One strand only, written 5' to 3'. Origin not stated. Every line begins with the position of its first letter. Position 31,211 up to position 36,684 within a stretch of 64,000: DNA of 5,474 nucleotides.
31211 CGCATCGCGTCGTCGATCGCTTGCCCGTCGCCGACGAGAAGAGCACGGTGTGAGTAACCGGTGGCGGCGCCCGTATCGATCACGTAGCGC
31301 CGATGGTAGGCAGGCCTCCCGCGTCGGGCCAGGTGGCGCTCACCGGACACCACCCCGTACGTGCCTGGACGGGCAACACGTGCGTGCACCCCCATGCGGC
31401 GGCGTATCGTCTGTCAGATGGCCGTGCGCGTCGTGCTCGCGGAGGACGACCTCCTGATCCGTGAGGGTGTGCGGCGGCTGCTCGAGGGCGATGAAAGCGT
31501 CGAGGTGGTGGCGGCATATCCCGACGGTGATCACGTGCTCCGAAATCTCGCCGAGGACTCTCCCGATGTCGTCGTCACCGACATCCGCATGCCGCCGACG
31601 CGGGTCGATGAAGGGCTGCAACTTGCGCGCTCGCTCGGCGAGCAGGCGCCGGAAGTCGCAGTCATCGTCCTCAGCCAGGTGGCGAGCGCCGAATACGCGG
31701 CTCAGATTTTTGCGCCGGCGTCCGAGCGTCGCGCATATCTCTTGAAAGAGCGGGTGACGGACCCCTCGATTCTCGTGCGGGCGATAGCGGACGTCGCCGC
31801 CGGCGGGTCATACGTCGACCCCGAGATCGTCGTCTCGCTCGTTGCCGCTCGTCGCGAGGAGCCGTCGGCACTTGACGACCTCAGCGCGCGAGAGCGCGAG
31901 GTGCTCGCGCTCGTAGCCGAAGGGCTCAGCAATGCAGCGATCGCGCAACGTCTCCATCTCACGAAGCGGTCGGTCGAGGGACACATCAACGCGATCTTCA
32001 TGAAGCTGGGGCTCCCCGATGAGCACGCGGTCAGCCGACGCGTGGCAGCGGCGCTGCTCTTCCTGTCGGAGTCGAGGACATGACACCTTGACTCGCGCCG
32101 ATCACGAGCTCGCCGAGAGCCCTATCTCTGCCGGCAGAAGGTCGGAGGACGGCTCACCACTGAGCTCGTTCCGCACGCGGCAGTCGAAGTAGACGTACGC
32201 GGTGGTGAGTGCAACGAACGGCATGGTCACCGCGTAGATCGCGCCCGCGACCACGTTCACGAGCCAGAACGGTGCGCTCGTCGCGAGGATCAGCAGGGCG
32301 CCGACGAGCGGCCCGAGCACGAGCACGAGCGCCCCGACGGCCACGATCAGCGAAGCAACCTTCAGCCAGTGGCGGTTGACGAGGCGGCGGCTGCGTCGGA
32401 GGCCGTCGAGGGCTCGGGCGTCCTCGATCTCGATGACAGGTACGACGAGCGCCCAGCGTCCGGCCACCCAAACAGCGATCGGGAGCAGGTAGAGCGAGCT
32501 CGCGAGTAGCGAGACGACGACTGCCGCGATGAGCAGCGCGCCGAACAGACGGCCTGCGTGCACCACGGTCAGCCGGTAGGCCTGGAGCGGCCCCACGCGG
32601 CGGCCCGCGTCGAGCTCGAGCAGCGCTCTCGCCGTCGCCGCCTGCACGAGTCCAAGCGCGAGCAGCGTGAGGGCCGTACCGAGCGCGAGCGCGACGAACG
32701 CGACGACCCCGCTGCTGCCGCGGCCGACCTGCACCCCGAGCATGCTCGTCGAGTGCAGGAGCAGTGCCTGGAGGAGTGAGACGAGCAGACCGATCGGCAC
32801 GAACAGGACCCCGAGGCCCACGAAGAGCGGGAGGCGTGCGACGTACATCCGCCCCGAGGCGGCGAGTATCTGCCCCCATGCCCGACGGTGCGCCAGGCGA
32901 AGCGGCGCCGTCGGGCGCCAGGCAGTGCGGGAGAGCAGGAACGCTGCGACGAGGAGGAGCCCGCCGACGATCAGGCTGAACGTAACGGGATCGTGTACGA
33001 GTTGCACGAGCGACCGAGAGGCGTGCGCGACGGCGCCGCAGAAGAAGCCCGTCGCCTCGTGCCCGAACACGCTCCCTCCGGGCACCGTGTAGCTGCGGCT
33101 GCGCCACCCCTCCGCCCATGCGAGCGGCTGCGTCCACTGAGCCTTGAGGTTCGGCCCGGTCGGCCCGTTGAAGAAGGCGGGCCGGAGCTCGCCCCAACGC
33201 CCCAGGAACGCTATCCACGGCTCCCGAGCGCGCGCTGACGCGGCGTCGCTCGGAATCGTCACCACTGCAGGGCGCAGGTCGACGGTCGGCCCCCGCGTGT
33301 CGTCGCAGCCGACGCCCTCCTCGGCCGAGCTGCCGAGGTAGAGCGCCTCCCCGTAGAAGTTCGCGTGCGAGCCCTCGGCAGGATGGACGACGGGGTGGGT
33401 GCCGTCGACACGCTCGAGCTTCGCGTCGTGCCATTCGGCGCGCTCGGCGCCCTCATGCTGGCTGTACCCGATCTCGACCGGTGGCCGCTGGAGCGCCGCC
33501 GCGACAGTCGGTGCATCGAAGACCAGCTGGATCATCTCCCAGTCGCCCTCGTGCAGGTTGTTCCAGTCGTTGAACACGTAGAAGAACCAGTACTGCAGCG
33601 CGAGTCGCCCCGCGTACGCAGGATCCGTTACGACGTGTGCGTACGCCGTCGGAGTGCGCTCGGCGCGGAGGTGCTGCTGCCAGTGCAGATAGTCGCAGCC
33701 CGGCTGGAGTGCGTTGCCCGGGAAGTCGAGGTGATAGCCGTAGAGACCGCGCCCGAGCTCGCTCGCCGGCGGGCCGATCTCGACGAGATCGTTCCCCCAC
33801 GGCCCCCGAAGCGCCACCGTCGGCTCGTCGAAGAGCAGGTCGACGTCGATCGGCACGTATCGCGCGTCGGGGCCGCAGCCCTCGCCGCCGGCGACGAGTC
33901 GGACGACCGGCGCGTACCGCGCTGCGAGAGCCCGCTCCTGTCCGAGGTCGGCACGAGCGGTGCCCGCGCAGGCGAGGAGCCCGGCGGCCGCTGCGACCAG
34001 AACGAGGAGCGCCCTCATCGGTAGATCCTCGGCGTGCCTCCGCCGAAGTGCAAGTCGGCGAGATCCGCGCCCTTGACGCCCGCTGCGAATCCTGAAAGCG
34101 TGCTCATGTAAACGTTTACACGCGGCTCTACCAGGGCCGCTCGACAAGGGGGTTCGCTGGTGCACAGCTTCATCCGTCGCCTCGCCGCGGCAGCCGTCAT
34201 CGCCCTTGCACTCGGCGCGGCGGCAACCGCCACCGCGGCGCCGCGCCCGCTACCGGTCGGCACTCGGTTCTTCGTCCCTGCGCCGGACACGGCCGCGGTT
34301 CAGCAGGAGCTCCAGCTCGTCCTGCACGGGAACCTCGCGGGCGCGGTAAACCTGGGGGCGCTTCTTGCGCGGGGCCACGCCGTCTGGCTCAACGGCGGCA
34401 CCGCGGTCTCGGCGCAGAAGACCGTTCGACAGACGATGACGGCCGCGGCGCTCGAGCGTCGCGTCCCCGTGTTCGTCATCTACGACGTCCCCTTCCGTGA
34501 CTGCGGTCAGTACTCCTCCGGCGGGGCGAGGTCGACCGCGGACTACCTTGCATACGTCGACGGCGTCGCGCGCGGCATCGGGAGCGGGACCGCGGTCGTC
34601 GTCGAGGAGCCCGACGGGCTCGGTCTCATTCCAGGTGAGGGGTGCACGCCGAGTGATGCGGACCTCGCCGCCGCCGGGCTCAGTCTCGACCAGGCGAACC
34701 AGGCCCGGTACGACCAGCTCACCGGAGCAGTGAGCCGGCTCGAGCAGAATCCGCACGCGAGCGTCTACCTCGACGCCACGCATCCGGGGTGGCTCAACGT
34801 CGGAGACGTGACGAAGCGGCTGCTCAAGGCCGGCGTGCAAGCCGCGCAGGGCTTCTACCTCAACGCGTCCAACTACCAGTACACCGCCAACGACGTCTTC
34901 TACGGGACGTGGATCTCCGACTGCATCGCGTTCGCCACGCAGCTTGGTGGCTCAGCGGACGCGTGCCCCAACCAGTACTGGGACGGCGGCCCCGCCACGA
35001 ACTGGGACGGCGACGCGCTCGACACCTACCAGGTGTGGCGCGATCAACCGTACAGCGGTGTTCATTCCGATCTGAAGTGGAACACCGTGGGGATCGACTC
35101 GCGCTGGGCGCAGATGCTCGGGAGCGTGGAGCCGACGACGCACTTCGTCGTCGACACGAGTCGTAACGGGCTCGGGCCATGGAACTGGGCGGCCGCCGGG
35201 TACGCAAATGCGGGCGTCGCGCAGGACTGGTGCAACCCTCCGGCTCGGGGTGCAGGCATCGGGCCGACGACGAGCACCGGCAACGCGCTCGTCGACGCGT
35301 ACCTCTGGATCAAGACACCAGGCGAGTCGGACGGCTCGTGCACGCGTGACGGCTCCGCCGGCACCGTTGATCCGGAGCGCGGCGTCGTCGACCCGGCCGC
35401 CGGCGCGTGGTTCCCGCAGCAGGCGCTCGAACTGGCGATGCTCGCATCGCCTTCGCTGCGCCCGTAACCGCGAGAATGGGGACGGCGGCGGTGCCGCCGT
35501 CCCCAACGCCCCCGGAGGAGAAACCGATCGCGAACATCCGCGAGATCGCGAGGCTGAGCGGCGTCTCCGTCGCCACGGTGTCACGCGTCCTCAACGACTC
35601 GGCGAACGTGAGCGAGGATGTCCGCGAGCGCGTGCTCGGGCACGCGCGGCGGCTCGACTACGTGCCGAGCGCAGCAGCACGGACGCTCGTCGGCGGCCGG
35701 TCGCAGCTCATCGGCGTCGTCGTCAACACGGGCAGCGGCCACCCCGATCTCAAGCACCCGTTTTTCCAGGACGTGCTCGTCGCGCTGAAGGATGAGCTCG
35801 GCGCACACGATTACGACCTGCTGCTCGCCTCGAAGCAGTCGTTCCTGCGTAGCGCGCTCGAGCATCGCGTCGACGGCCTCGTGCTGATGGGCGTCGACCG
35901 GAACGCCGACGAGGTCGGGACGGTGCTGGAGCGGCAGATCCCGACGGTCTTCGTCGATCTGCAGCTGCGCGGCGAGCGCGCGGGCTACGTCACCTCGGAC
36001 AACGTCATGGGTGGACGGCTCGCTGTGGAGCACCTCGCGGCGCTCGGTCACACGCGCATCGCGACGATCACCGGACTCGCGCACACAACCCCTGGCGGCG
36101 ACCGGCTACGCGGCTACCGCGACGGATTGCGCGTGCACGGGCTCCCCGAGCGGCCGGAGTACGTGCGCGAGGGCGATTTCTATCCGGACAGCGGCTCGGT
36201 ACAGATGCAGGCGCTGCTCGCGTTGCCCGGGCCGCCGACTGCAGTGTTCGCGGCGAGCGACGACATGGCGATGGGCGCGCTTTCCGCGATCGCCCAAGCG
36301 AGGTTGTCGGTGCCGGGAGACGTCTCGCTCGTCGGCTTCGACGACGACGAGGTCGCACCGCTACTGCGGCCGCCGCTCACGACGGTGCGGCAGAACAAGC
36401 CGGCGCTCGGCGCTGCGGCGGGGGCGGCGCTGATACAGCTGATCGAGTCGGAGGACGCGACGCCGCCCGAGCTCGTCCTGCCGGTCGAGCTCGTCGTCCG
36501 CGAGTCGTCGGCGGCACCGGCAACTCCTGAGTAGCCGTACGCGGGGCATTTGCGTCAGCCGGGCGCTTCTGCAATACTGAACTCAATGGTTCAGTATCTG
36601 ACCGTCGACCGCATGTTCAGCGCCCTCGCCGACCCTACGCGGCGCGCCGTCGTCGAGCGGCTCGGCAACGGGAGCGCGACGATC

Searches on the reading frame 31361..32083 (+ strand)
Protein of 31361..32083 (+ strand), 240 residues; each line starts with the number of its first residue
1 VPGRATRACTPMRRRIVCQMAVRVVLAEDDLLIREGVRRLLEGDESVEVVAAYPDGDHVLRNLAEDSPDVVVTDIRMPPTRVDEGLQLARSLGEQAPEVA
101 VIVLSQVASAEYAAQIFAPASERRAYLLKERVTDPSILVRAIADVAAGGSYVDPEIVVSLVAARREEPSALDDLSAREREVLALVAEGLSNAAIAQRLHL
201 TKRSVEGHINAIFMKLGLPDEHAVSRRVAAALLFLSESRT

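Call 12: search_protein_families(library=pfam, proteins=[window:31361-32083:+])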
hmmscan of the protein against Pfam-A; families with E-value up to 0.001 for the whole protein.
window:31361-32083:+ (240 aa): 5 families
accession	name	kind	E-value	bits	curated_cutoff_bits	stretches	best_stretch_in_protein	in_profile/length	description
PF00072.30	Response_reg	-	2.8e-16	60.1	30.2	1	24-117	1-89/111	Response regulator receiver domain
PF00196.25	GerE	-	2e-14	53.4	23.5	1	173-220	2-49/57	Bacterial regulatory proteins, luxR family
PF08281.18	Sigma70_r4_2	-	3.2e-07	30.3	25.7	1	169-209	6-47/54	Sigma-70, region 4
PF13384.12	HTH_23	-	0.00023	21.3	24.6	0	179-206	8-35/50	Homeodomain-like domain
PF04545.22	Sigma70_r4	-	0.0008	19.3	24.1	0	170-216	1-48/50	Sigma-70, region 4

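Call 27: search_protein_families(library=ncbifam, proteins=[window:31361-32083:+], max_evalue=0.00001)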
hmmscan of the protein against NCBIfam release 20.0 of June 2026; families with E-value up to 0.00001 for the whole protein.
window:31361-32083:+ (240 aa): 31 families (the best 25 are shown)
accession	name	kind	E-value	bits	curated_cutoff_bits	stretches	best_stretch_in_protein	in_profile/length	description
NF047785.1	respo_reg_MadR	equivalog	6.5e-32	110.6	300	1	22-218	1-193/209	MadR family response regulator transcription factor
NF052445.1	RespRegMctR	equivalog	1.8e-30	105.9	300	1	22-219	2-190/205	two-component system response regulator MctR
NF011896.0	PRK15369.1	equivalog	2e-26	92.9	242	1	20-217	2-193/211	two component system response regulator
NF007935.0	PRK10651.1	equivalog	2e-24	86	250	1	20-219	5-201/216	two-component system response regulator NarL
NF007708.0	PRK10403.1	equivalog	1.2e-22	80.4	343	1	21-237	6-211/215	nitrate/nitrite response regulator protein NarP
NF007018.1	PRK09483.1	equivalog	7.2e-21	74.8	280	1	22-220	2-195/217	UvrY/SirA/GacA family response regulator transcription factor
NF007685.0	PRK10360.1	equivalog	9.6e-21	74.5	258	1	22-228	2-192/196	response regulator transcription factor UhpA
NF008098.0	PRK10840.1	equivalog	1.2e-17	64.1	235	1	22-224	4-201/216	response regulator transcription factor RcsB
NF006900.1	PRK09390.1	equivalog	3.9e-13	49.4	255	1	22-216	5-185/203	response regulator FixJ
NF007403.0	PRK09935.1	equivalog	5.6e-13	49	271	1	24-218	6-194/210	fimbria biosynthesis transcriptional regulator FimZ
NF007419.0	PRK09958.1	equivalog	1.8e-11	44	251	1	25-216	4-186/204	acid-sensing system DNA-binding response regulator EvgA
NF041830.1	RR_TF_ErdR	exception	1.1e-10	41.6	390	1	25-233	5-204/213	response regulator transcription factor ErdR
NF001965.0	PRK00742.1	subfamily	1.1e-10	41.3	293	1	20-111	2-89/357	chemotaxis-specific protein-glutamate methyltransferase CheB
NF052366.1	photon_PedR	equivalog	1.7e-10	40.9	120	1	173-216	2-45/74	photosynthetic electron transport-dependent transcriptional regulator PedR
NF040749.1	tetrathio_RR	equivalog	1.8e-10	40.9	290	1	25-216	3-176/191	tetrathionate respiration response regulator TtrR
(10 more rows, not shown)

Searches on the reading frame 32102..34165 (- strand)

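Call 12: search_protein_families(library=pfam, proteins=[window:32102-34165:-])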
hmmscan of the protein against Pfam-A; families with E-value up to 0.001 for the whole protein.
window:32102-34165:- (687 aa): 1 family
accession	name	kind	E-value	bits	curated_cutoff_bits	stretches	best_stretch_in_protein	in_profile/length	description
PF06101.16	Vps62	-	0.00076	18.4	22.1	0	205-325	368-485/541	Vacuolar protein sorting-associated protein 62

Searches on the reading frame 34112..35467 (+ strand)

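Call 53: search_protein_families(library=pfam, proteins=[window:34112-35467:+], max_evalue=0.00001)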
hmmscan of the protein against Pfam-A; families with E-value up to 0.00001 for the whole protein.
window:34112-35467:+ (451 aa): 1 family
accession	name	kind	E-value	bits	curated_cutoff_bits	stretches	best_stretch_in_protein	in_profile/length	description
PF01341.22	Glyco_hydro_6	-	7.2e-56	190.7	27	1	78-413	15-300/305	Glycosyl hydrolases family 6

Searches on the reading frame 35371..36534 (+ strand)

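Call 53: search_protein_families(library=pfam, proteins=[window:35371-36534:+], max_evalue=0.00001)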
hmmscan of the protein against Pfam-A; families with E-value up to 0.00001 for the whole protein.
window:35371-36534:+ (387 aa): 4 families
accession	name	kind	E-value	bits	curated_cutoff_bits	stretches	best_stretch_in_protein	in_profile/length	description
PF13377.12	Peripla_BP_3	-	8.8e-41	140.2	26.5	1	219-380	1-167/167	Periplasmic binding protein-like domain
PF00532.27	Peripla_BP_1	-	1.2e-22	81.2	22.2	1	125-375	9-278/281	Periplasmic binding proteins and sugar binding domain of LacI family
PF13407.12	Peripla_BP_4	-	4.7e-16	59.5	35.1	1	129-359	10-255/258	Periplasmic binding protein domain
PF00356.27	LacI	-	1e-15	57.6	27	1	56-100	2-46/46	Bacterial regulatory proteins, lacI family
